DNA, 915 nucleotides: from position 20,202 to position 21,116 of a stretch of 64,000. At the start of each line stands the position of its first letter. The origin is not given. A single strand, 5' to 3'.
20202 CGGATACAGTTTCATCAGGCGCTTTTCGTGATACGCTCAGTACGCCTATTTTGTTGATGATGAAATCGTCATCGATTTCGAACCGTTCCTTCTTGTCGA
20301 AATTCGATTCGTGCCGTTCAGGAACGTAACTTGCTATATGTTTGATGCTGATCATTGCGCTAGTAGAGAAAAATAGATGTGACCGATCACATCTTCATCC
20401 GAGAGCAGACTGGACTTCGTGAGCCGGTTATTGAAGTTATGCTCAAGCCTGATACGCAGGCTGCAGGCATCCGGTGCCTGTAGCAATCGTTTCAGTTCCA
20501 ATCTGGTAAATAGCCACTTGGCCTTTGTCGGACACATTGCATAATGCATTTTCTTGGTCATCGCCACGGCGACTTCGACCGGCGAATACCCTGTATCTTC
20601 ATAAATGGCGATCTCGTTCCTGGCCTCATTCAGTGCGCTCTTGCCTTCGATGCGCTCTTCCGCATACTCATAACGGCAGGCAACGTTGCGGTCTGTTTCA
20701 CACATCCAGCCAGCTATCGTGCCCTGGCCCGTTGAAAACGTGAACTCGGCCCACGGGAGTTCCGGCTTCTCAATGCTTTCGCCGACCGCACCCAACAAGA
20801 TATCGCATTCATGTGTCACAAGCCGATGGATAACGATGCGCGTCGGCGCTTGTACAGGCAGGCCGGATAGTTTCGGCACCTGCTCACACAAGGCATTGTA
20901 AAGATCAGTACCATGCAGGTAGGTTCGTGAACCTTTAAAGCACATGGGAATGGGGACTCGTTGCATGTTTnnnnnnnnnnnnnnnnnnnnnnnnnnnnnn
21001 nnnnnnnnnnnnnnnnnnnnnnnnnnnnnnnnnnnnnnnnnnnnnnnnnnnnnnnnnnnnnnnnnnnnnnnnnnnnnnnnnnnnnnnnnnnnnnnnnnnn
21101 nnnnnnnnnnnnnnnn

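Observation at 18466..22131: Dedicated ACP + KAS-III-like + hexapeptide acyltransferase + unknown protein + sugar aminotransferase inside the O-antigen locus: candidate N-acyl amino-sugar module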

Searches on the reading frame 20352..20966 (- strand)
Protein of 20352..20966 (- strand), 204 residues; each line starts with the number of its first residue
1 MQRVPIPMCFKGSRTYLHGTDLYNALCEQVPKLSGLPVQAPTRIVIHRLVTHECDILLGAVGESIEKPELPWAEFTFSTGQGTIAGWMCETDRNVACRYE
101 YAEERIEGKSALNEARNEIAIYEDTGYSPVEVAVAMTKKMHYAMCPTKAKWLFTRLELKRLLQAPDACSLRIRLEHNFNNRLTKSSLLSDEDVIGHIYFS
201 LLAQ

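Call 5: search_protein_families(library=pfam, proteins=[window:20352-20966:-], max_evalue=0.01)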
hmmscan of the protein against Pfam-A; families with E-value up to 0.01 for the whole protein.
window:20352-20966:- (204 aa): 0 families

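Call 6: search_protein_families(library=ncbifam, proteins=[window:20352-20966:-], max_evalue=0.01)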
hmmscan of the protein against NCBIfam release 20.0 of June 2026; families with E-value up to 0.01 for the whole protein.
window:20352-20966:- (204 aa): 0 families

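Call 8: search_solved_structures(query=window:20352-20966:-, max_evalue=10)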
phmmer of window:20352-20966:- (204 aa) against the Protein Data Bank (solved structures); distinct sequences matched with E-value up to 10: 0.

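Call 10: find_encoding_contigs(protein=window:20352-20966:-, flank=10000, max_places=6)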
Protein window:20352-20966:- (204 aa): no gene with exactly this product is on record in the collection.

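Call 11: find_homologous_proteins(query=window:20352-20966:-, max_evalue=0.001)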
Query window:20352-20966:- (204 aa): 59 proteins with E <= 0.001 among 150 candidates.
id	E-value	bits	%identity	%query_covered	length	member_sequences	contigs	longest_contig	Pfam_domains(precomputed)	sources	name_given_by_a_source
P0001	3.5e-130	450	100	97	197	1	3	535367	-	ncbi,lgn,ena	-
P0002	1.5e-117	408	88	100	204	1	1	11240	-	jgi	jgi:hypothetical protein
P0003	5.6e-108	377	81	100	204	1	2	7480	-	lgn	-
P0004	6.6e-92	325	71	100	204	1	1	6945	-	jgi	jgi:hypothetical protein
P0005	1.4e-81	291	65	95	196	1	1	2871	-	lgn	-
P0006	2.3e-72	261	64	87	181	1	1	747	-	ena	-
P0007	5.5e-61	224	65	72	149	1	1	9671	-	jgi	jgi:hypothetical protein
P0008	1.6e-59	219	48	100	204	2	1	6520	-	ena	-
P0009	2.4e-51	192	44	99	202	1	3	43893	-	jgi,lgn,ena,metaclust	metaclust:\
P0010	1.3e-47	180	46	99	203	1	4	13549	-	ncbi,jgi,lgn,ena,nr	ncbi:MAG: hypothetical protein K8R46_09740 [Pirellulales bacterium]|nr:hypothetical protein [Pirellu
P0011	7.9e-47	178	43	99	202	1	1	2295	-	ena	-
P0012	4.3e-44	169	45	96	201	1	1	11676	-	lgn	-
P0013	9.2e-44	168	44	96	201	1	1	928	-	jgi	-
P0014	1.8e-43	167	42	99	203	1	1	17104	-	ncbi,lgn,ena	-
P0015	1.4e-42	164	41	96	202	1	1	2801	-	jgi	jgi:hypothetical protein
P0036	1.7e-33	134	38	98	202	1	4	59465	-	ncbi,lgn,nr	ncbi:MAG: hypothetical protein HYY97_14730 [Rhodocyclales bacterium]|nr:hypothetical protein [Rhodoc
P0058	7.0e-13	67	30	100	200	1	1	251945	-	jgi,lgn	-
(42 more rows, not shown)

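Call 12: find_encoding_contigs(protein=P0001, flank=10000, max_places=3)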
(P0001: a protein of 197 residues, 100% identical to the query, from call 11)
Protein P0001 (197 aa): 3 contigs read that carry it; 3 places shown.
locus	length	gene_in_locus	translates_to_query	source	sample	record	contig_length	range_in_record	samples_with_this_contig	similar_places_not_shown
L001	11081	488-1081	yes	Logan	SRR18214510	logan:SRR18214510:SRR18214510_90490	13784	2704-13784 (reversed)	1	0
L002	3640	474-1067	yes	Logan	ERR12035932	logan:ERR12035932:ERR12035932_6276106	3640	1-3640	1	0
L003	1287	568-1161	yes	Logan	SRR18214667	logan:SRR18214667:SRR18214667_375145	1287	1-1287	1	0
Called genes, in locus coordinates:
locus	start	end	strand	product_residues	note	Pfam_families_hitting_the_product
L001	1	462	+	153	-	?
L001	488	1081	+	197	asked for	-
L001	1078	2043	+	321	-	PF08545:ACP_syn_III, PF08541:ACP_syn_III_C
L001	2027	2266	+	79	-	PF00550:PP-binding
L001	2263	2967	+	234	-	PF00132:Hexapep (faint)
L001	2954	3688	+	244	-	PF13489:Methyltransf_23, PF13847:Methyltransf_31 (weak), PF08241:Methyltransf_11, PF08242:Methyltransf_12 (weak), PF13649:Methyltransf_25 (weak)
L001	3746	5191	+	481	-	PF01943:Polysacc_synt, PF13440:Polysacc_synt_3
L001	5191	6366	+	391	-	PF13439:Glyco_transf_4, PF13579:Glyco_trans_4_4, PF00534:Glycos_transf_1, PF13692:Glyco_trans_1_4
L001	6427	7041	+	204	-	-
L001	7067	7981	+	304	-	-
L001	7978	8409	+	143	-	-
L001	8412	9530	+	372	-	PF01041:DegT_DnrJ_EryC1, PF00155:Aminotran_1_2 (weak), PF01053:Cys_Met_Meta_PP (weak), PF01212:Beta_elim_lyase (weak)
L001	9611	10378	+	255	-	PF02353:CMAS (weak), PF13489:Methyltransf_23, PF05175:MTS, PF05401:NodS, PF13847:Methyltransf_31, PF08241:Methyltransf_11, PF08242:Methyltransf_12, PF13649:Methyltransf_25, +2 more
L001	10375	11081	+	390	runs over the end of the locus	PF00534:Glycos_transf_1, PF13692:Glyco_trans_1_4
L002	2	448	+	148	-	?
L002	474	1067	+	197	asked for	-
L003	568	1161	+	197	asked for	-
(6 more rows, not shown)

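Call 13: find_encoding_contigs(protein=P0036, flank=10000, max_places=2)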
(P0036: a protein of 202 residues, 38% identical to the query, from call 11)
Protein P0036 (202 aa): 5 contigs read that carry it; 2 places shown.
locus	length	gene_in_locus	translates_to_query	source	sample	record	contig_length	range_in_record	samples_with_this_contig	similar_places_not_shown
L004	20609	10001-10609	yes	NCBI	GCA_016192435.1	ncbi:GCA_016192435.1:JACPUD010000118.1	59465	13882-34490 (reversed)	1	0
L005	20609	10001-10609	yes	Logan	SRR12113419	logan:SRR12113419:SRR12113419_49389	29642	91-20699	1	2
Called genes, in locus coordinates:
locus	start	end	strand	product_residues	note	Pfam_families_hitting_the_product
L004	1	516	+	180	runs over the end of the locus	PF00908:dTDP_sugar_isom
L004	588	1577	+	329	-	PF00106:adh_short (faint), PF01073:3Beta_HSD, PF01370:Epimerase, PF02719:Polysacc_synt_2, PF04321:RmlD_sub_bind, PF05368:NmrA (weak), PF13460:NAD_binding_10, PF16363:GDP_Man_Dehyd, +1 more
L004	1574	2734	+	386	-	PF01041:DegT_DnrJ_EryC1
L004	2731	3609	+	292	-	PF00248:Aldo_ket_red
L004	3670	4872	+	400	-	-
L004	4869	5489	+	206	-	PF00117:GATase, PF01174:SNO, PF07685:GATase_3 (weak), PF07722:Peptidase_C26 (faint)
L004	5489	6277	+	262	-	PF00977:His_biosynth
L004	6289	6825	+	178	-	PF13302:Acetyltransf_3, PF13420:Acetyltransf_4, PF00583:Acetyltransf_1 (weak)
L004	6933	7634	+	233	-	PF02348:CTP_transf_3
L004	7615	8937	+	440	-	PF00202:Aminotran_3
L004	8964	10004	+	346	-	PF04101:Glyco_tran_28_C (weak)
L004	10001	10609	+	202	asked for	-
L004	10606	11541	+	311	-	PF08392:FAE1_CUT1_RppA (faint), PF08545:ACP_syn_III, PF08541:ACP_syn_III_C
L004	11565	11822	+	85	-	PF00550:PP-binding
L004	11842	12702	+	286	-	PF00132:Hexapep (weak), PF14602:Hexapep_2 (faint), PF25084:LbH_EIF2B (weak), PF00132:Hexapep (weak), PF25087:GMPPB_C (weak), PF00132:Hexapep (weak)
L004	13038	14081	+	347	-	PF03102:NeuB, PF08666:SAF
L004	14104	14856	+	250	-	PF02348:CTP_transf_3, PF12804:NTP_transf_3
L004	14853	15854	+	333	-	PF01408:GFO_IDH_MocA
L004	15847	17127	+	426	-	PF01041:DegT_DnrJ_EryC1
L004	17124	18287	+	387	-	-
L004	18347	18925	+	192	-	PF13302:Acetyltransf_3, PF00583:Acetyltransf_1, PF13523:Acetyltransf_8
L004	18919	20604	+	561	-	-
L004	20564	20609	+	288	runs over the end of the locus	-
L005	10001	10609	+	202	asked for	-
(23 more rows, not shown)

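Call 14: find_encoding_contigs(protein=P0058, flank=10000, max_places=2)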
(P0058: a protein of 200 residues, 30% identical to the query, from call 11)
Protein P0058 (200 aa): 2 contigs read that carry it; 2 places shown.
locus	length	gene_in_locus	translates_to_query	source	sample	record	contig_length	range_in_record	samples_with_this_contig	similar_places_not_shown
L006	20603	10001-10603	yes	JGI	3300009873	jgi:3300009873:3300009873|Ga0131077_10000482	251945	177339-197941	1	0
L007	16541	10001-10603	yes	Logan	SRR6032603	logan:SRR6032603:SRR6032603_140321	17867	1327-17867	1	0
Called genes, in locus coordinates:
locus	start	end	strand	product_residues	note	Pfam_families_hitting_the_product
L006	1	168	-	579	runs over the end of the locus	PF02463:SMC_N (faint), PF00664:ABC_membrane, PF00005:ABC_tran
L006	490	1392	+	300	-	PF00248:Aldo_ket_red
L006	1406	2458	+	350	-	-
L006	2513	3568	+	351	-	PF03102:NeuB, PF08666:SAF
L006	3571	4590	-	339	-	PF02911:Formyl_trans_C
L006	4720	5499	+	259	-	PF02348:CTP_transf_3, PF12804:NTP_transf_3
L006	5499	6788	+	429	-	PF00202:Aminotran_3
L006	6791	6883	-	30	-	-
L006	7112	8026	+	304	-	-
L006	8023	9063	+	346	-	PF03102:NeuB, PF08666:SAF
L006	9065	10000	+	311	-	PF14602:Hexapep_2 (faint), PF25084:LbH_EIF2B (weak), PF00132:Hexapep, PF25084:LbH_EIF2B (weak), PF25087:GMPPB_C (weak), PF00132:Hexapep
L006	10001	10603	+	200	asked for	-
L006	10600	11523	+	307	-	PF08545:ACP_syn_III, PF08541:ACP_syn_III_C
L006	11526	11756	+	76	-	PF00550:PP-binding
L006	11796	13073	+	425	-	PF02348:CTP_transf_3, PF13302:Acetyltransf_3, PF00583:Acetyltransf_1 (weak)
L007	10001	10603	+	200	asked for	-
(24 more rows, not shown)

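Call 19: find_related_loci(query=A1, collection=genome_contigs, flank=10000)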
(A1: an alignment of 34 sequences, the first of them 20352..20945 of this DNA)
Query A1 (197 aa) in genome_contigs; peptide patterns used: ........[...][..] (x = any residue, [..] = any of these).
21 stretches matched a pattern; 16 encode a relative of the query (tblastn E <= 1e-3); 16 distinct loci.
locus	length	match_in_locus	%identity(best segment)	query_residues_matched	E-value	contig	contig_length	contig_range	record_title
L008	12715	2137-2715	43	1-195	1e-42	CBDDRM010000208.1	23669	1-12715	uncultured bacterium isolate s9_101 genome assembly, contig: s9_101.fak141_1400168, whole genome shotgun sequence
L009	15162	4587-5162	41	1-194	5e-42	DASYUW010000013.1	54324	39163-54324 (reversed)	MAG TPA_asm: Burkholderiales bacterium isolate SMAG_U4605 k141_2763427, whole genome shotgun sequence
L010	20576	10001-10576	39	1-197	2e-41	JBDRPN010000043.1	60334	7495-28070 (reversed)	MAG: Pseudomonadota bacterium isolate MEGAHIT-group-2.120 k141_88890, whole genome shotgun sequence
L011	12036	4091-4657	37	3-194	3e-39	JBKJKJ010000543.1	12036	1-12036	MAG: Burkholderiales bacterium isolate ant_bin.237 S1Ck117_5705488_flag_1_multi_10.0000_len_12036, whole genome shotgun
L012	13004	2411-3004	37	1-195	9e-38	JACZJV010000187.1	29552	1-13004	MAG: Burkholderiales bacterium isolate MAG28 betaproteobacteria_3_contig_1443934, whole genome shotgun sequence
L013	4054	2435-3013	40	3-195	6e-38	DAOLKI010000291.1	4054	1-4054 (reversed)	MAG TPA_asm: Rhodocyclaceae bacterium isolate AMR_MDS_0332 NODE_13448_length_4054_cov_4.905476, whole genome shotgun seq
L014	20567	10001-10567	37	1-193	3e-36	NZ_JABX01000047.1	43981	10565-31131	Thiohalocapsa sp. ML1 contig00047, whole genome shotgun sequence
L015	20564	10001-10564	37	1-193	2e-38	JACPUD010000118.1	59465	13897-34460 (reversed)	MAG: Rhodocyclales bacterium isolate NC_groundwater_749_Ag_S-0.1um_64_25 JBCH_GD18_4_SO1_S176_scaffold_595952, whole gen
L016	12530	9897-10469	30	1-194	3e-22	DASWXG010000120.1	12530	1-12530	MAG TPA_asm: Prosthecobacter sp. isolate SMAG_U3678 k141_575692, whole genome shotgun sequence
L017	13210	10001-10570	29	1-192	6e-20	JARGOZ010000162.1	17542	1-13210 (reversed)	MAG: Verrucomicrobiales bacterium isolate bin_ji_oxhcr1.018 NODE_1352_length_17542_cov_5.181849, whole genome shotgun se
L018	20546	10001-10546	29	1-193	9e-19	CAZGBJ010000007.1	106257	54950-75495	MAG TPA_asm: uncultured Enterobacteriaceae bacterium isolate binchicken_co46_542 genome assembly, contig: NODE_254_lengt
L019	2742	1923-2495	27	1-195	8e-19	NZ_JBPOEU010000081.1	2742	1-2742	MAG: Maritalea sp. isolate MAG_64 MAG_64_81, whole genome shotgun sequence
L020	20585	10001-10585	29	1-197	9e-17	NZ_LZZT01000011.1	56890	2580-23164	Achromobacter sp. UMC71 AC71_contig000011, whole genome shotgun sequence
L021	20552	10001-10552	28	3-192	4e-16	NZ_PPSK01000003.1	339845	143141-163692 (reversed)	Halopseudomonas oceani strain DSM 100277 contig00003, whole genome shotgun sequence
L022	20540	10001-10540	28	1-194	2e-12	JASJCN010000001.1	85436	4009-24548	MAG: Myxococcota bacterium isolate MO_167.B22 MO_167.c_46, whole genome shotgun sequence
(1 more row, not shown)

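Call 22: predict_structure(alignment_id=A1)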
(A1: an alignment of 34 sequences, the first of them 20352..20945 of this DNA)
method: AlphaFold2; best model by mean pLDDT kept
length: 197 residues; sequences in the alignment: 34
mean_pLDDT: 93.9   pTM: 0.90
mean pLDDT of the five models: 93.9, 93.5, 93.0, 92.9, 92.8
residues with pLDDT >= 90: 170; 70-90: 26; 50-70: 1; < 50: 0
segments of 3 or more residues with pLDDT < 50: none
pLDDT, mean of each block of 10 residues (from residue 1): 81 90 96 96 92 94 95 97 91 91 97 95 97 95 95 96 97 95 96 88
secondary structure, 60 per line:
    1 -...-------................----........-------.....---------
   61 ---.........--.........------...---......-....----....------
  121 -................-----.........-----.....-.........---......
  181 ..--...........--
elements in order: E2-4 H12-27 E32-39 E47-51 E64-72 E75-83 E90-92 H96-101 E103-106 E111-114 H122-137 E143-151 H157-161 E163-171 E175-182 E185-195

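Call 25: search_protein_representatives(alignment_id=A1)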
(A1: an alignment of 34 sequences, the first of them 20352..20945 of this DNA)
Query: 34 sequences, 203 profile positions. Proteins with E-value up to 0.001 (for the whole library): 1680; up to 1e-10: 1346; up to 1e-30: 521. The best 150 are listed.
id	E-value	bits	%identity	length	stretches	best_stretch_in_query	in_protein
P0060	4.6e-71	255.1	-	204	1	2-202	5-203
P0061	7.4e-70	251.1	-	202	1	3-201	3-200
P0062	4.8e-68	245.2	-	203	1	1-202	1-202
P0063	5.1e-68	245.1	-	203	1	2-202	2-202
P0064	1.5e-67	243.6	-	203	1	1-202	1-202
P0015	1.8e-67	243.3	-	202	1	2-201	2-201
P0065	1.2e-66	240.7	-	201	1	4-200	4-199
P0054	6.3e-65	235.0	-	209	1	3-202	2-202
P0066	1.7e-64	233.6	-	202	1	2-202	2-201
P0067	2.5e-64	233.0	-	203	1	3-202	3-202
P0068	5.0e-64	232.1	-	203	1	1-202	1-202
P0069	9.0e-64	231.3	-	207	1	3-202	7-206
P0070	2.9e-63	229.6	-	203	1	2-202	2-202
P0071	3.0e-63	229.6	-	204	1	1-202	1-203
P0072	4.1e-63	229.1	-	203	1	1-202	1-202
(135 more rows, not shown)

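Call 28: fold_search(model_id=the predicted structure, library=pdb)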
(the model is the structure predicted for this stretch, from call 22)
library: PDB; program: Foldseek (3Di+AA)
matches with E <= 10: 856; with E <= 0.001: 19
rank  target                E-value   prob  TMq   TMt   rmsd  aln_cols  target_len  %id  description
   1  3hrr_A                2.2e-05  1.00  0.46  0.32  11.1       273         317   12  The Product Template Domain from PksA with Harris Compound Bound (released 2009-10-20)
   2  3cjy                  3.1e-05  1.00  0.49  0.40  13.0       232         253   12  Crystal structure of putative thioesterase (YP_496845.1) from Novosphingobium aromaticivorans DSM 12444 at 1.70 A resolu (released 2008-04-01)
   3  3bbj_B                3.5e-05  1.00  0.53  0.41  12.7       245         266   10  CRYSTAL STRUCTURE OF A PUTATIVE THIOESTERASE II (TFU_2367) FROM THERMOBIFIDA FUSCA YX AT 2.45 A RESOLUTION (released 2007-11-20)
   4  5kbz_B                5.1e-05  1.00  0.47  0.33  11.0       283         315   12  Structure of the PksA Product Template domain in complex with a phosphopantetheine mimetic (released 2017-05-10)
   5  5hst_B                7.1e-05  1.00  0.46  0.36  13.4       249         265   11  Crystal structure of the dehydratase domain of MlnB from Bacillus amyloliquefaciens (released 2017-02-01)
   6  5kbz_A                7.6e-05  1.00  0.47  0.32  11.1       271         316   12  Structure of the PksA Product Template domain in complex with a phosphopantetheine mimetic (released 2017-05-10)
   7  8qk4_B                1.2e-04  1.00  0.47  0.36  12.5       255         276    9  Dehydratase domain (PksJ DH1) from the bacillaene trans-AT PKS (released 2024-09-25)
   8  5hst_A                1.3e-04  1.00  0.49  0.38  12.7       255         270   12  Crystal structure of the dehydratase domain of MlnB from Bacillus amyloliquefaciens (released 2017-02-01)
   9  3hrq_A                2.0e-04  1.00  0.49  0.34  11.0       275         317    9  The Product Template Domain from PksA with palmitate bound (released 2009-10-20)
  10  5nji                  2.1e-04  1.00  0.50  0.39  13.0       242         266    7  Structure of the dehydratase domain of PpsC from Mycobacterium tuberculosis in complex with C12:1-CoA (released 2017-05-31)
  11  3bbj_A                3.4e-04  1.00  0.50  0.39  12.6       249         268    9  CRYSTAL STRUCTURE OF A PUTATIVE THIOESTERASE II (TFU_2367) FROM THERMOBIFIDA FUSCA YX AT 2.45 A RESOLUTION (released 2007-11-20)
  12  6obv_C                3.6e-04  1.00  0.45  0.34  13.2       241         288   13  Structural insights into dehydratase substrate selection for the borrelidin and fluvirucin polyketide synthases (released 2019-06-05)
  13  5o16_B                4.0e-04  1.00  0.46  0.35  11.9       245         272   11  Crystal structure of bifunctional dehydratase-cyclase domain in ambruticin biosynthesis (released 2017-11-08)
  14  5o16_A                4.5e-04  1.00  0.44  0.33  11.6       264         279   11  Crystal structure of bifunctional dehydratase-cyclase domain in ambruticin biosynthesis (released 2017-11-08)
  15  4r9z_A                5.6e-04  1.00  0.52  0.43  13.1       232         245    7  Mycobacterium avium subs paratuberculosis tesB protein MAP1729c (released 2014-10-08)
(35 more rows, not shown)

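Call 39: find_related_loci(query=A1, collection=metagenome_contigs, flank=10000)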
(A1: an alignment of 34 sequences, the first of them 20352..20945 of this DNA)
Query A1 (197 aa) in metagenome_contigs; peptide patterns used: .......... (x = any residue, [..] = any of these).
171 stretches matched a pattern; 104 encode a relative of the query (tblastn E <= 1e-3); the best 80 are kept; 80 distinct loci.
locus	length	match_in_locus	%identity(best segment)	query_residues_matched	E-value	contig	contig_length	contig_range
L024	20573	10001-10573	45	3-195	7e-57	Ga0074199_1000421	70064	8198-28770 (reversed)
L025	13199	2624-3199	43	3-195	3e-49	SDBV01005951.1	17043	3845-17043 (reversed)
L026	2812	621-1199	41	1-195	2e-44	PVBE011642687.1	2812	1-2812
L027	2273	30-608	37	1-195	8e-41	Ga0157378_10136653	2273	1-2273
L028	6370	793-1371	37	3-196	4e-40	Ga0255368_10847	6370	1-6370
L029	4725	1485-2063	37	3-196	2e-39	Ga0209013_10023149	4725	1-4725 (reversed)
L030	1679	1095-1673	37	1-195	1e-39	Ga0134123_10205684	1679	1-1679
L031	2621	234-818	36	1-196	3e-38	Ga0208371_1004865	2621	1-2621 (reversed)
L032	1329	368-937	37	1-193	1e-38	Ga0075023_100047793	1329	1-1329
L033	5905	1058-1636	37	1-195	2e-37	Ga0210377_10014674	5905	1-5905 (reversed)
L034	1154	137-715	36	3-196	7e-39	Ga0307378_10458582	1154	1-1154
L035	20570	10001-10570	35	1-195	2e-37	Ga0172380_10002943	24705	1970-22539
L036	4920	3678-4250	38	3-195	9e-37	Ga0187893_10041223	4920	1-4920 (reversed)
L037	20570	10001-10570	37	1-193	1e-36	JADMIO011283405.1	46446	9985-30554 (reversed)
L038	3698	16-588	38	3-195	2e-36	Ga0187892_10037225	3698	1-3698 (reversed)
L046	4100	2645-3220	37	2-195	7e-34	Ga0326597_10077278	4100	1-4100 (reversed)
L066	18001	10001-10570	31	1-195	2e-22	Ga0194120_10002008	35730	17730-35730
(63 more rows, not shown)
